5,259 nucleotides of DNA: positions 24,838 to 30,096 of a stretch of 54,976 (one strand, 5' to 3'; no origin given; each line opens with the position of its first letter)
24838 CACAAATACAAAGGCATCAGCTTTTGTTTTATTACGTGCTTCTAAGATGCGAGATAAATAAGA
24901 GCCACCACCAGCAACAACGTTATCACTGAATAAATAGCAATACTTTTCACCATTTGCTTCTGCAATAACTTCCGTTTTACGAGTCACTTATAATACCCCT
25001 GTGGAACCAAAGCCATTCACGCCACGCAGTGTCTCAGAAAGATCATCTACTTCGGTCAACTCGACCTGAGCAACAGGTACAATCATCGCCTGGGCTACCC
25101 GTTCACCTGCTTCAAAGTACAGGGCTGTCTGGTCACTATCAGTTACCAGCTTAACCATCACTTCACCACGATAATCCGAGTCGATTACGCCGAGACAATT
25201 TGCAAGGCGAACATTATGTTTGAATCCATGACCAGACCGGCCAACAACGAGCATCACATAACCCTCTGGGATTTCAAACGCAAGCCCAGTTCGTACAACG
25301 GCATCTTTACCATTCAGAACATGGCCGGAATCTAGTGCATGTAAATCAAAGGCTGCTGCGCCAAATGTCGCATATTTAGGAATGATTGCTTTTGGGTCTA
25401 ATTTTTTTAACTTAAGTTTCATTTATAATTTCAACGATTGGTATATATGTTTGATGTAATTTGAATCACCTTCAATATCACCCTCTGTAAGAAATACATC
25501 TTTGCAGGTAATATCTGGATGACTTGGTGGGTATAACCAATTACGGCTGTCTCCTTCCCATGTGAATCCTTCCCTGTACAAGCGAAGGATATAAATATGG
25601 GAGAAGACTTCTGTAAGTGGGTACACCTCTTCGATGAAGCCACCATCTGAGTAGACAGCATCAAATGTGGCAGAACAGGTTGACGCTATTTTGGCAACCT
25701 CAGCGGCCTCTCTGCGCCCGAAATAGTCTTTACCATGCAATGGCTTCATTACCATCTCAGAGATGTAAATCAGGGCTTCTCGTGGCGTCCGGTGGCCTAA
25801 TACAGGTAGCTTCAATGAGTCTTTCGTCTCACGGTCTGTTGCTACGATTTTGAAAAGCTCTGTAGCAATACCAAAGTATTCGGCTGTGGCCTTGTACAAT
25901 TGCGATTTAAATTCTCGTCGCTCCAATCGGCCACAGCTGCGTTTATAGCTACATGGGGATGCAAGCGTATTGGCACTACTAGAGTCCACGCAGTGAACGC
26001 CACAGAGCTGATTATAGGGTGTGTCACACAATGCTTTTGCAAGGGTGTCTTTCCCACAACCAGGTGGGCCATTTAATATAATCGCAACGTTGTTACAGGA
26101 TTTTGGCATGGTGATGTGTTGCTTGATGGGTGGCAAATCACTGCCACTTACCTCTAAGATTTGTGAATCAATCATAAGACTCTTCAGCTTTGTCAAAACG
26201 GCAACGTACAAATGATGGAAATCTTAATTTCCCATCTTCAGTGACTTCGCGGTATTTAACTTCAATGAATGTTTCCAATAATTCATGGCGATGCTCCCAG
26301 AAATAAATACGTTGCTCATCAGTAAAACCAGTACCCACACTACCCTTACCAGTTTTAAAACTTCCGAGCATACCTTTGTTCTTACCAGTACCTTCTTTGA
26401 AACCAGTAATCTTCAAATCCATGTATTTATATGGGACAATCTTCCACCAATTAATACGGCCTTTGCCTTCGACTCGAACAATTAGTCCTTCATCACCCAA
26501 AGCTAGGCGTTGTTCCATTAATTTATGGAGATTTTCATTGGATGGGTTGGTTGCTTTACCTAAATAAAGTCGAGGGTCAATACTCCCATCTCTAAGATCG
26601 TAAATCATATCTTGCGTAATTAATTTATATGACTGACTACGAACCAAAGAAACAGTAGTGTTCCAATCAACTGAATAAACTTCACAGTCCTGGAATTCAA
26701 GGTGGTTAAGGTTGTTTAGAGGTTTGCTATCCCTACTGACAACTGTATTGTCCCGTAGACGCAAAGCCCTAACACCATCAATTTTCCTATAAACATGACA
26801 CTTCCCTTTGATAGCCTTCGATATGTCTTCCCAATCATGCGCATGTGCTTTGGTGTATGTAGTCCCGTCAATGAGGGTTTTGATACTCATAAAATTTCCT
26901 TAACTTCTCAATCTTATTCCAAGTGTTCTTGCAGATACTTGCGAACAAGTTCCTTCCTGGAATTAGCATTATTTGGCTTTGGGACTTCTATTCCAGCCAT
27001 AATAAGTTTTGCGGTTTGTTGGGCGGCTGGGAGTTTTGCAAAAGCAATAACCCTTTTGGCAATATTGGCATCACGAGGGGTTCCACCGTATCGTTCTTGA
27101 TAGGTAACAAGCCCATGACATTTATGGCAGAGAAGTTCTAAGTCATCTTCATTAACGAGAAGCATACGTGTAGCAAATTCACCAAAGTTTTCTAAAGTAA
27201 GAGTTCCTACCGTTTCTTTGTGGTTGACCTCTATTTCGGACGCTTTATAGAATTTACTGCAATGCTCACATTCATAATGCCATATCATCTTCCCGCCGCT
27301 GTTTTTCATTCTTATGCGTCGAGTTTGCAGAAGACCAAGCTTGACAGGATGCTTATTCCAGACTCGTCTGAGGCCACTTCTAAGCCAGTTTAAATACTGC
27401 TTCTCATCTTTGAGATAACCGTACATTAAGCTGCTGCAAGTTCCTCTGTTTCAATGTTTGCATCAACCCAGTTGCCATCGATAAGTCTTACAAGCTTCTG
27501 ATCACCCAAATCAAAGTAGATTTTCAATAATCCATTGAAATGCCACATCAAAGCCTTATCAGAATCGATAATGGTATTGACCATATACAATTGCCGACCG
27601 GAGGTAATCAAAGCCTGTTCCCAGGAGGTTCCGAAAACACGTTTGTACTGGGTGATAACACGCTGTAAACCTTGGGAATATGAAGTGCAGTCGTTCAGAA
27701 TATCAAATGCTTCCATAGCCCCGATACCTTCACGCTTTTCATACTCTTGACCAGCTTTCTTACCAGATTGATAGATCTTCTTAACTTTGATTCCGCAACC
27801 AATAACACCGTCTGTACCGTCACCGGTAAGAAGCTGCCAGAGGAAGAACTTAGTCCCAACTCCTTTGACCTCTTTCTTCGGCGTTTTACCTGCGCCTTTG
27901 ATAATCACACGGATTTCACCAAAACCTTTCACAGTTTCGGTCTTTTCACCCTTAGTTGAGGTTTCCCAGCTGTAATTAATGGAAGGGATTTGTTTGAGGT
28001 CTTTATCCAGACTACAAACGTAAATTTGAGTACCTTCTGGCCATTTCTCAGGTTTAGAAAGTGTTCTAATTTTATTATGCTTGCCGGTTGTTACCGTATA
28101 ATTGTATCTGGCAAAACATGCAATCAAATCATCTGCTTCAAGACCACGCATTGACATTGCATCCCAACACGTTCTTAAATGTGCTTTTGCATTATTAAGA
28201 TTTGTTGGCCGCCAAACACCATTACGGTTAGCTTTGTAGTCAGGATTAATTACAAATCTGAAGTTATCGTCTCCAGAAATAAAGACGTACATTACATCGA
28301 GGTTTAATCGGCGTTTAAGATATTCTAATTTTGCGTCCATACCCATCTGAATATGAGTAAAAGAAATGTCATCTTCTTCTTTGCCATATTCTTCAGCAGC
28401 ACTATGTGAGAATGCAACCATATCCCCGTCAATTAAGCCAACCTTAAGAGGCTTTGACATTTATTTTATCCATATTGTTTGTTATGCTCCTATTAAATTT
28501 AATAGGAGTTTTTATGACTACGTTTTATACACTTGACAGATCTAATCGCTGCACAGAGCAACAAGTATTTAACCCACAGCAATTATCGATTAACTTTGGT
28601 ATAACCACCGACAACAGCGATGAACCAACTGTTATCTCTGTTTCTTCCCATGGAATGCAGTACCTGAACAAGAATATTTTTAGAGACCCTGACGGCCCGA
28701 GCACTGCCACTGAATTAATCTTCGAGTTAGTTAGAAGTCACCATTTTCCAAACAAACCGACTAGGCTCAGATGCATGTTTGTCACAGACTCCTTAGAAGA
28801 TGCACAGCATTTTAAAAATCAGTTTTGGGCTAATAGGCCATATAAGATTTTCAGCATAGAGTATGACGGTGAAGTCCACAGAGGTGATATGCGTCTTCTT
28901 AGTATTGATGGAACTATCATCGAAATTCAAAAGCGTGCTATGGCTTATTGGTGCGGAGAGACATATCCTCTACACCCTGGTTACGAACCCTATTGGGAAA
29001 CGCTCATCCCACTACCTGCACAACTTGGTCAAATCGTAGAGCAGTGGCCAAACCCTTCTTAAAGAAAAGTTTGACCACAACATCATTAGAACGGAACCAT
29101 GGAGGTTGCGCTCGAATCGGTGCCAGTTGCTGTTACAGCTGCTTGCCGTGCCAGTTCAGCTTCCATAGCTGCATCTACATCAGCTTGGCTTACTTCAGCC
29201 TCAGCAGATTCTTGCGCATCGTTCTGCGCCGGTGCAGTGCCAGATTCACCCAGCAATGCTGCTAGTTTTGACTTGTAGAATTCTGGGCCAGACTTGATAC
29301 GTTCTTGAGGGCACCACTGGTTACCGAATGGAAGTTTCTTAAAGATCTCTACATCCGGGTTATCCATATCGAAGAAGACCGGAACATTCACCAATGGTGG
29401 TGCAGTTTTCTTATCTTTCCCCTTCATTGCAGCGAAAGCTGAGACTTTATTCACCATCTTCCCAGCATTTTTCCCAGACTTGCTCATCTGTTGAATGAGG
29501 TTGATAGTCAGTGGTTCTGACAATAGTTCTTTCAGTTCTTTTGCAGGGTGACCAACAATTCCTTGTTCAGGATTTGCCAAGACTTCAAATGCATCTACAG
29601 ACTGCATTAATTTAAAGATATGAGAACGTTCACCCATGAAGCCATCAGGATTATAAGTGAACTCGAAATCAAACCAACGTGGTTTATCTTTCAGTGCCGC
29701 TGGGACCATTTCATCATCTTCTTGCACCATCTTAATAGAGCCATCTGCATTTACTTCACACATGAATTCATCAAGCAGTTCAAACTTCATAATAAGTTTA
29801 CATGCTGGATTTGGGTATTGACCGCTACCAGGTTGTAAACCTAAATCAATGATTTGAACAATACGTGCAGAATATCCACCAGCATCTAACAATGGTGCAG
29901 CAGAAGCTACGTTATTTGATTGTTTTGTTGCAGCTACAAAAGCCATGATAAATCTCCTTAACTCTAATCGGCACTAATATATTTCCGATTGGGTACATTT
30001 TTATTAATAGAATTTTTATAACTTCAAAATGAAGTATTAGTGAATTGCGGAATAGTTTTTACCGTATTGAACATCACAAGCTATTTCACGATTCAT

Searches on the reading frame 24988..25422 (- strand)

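Call 86: search_protein_families(library=phrogs, proteins=[window:24988-25422:-], max_evalue=0.001)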
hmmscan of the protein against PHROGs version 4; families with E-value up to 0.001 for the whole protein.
window:24988-25422:- (144 aa): 1 family
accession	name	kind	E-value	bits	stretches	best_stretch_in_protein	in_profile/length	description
phrog_135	-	DNA, RNA and nucleotide metabolism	1.5e-60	207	1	1-143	145-291/463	dUTPase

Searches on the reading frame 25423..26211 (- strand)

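Call 86: search_protein_families(library=phrogs, proteins=[window:25423-26211:-], max_evalue=0.001)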
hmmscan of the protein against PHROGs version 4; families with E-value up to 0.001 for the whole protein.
window:25423-26211:- (262 aa): 2 families
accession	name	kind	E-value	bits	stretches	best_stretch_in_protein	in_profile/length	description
phrog_139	-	other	2.5e-28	100.5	1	34-258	76-261/342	deoxynucleoside monophosphate kinase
phrog_31701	-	unknown function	4.3e-06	27.9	1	43-68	14-39/89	-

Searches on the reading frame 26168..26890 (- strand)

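Call 86: search_protein_families(library=phrogs, proteins=[window:26168-26890:-], max_evalue=0.001)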
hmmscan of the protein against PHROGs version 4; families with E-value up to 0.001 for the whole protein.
window:26168-26890:- (240 aa): 1 family
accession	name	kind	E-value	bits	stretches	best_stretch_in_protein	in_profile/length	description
phrog_114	-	DNA, RNA and nucleotide metabolism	2.3e-42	146.4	1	16-237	225-504/634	ATP-dependent DNA ligase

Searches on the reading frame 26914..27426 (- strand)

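Call 86: search_protein_families(library=phrogs, proteins=[window:26914-27426:-], max_evalue=0.001)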
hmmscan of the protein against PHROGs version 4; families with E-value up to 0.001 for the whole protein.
window:26914-27426:- (170 aa): 4 families
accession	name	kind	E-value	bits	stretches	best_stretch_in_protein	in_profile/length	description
phrog_1985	-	DNA, RNA and nucleotide metabolism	4.4e-53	181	1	2-168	12-181/184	HNH endonuclease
phrog_119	-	DNA, RNA and nucleotide metabolism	0.00027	20.9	1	50-114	203-261/443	HNH endonuclease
phrog_144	-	DNA, RNA and nucleotide metabolism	0.00055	20.6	0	49-117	83-142/175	HNH endonuclease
phrog_3106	-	DNA, RNA and nucleotide metabolism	0.00066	20.5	1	36-122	150-235/252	HNH endonuclease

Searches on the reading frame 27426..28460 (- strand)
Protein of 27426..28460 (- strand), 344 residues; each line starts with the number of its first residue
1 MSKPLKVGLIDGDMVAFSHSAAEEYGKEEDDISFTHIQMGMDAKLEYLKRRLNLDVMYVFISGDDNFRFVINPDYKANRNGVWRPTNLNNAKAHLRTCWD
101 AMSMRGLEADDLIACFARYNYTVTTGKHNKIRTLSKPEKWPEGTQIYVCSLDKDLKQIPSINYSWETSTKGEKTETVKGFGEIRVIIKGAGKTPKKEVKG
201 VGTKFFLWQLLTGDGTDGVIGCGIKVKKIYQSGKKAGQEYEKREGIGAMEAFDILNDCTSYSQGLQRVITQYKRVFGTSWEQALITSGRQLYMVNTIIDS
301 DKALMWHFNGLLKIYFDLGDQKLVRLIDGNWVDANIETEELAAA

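Call 29: search_protein_families(library=phrogs, proteins=[window:27426-28460:-], max_evalue=0.00001)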
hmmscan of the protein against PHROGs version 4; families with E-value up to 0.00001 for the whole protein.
window:27426-28460:- (344 aa): 1 family
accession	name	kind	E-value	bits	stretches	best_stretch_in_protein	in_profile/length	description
phrog_107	-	DNA, RNA and nucleotide metabolism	2e-51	176.7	1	6-298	120-364/542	exonuclease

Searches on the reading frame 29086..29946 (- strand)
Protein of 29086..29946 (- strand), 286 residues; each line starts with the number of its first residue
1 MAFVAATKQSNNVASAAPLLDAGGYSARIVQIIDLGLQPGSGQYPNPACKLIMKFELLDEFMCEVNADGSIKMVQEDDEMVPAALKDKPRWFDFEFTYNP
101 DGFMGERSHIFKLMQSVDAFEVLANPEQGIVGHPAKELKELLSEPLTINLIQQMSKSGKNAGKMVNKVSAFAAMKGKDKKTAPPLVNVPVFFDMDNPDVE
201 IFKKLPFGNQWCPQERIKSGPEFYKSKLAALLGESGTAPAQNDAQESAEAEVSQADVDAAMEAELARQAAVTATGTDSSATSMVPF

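Call 14: search_protein_families(library=pfam, proteins=[window:29086-29946:-], max_evalue=0.001)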
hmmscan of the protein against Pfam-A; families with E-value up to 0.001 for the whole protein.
window:29086-29946:- (286 aa): 0 families

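Call 86: search_protein_families(library=phrogs, proteins=[window:29086-29946:-], max_evalue=0.001)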
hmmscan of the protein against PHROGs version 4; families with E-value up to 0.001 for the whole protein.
window:29086-29946:- (286 aa): 2 families
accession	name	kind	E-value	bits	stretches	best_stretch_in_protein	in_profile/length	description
phrog_862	-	unknown function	9.6e-34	118.4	1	9-266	23-261/276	-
phrog_6599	-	unknown function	3e-22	80.6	1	7-241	7-210/245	-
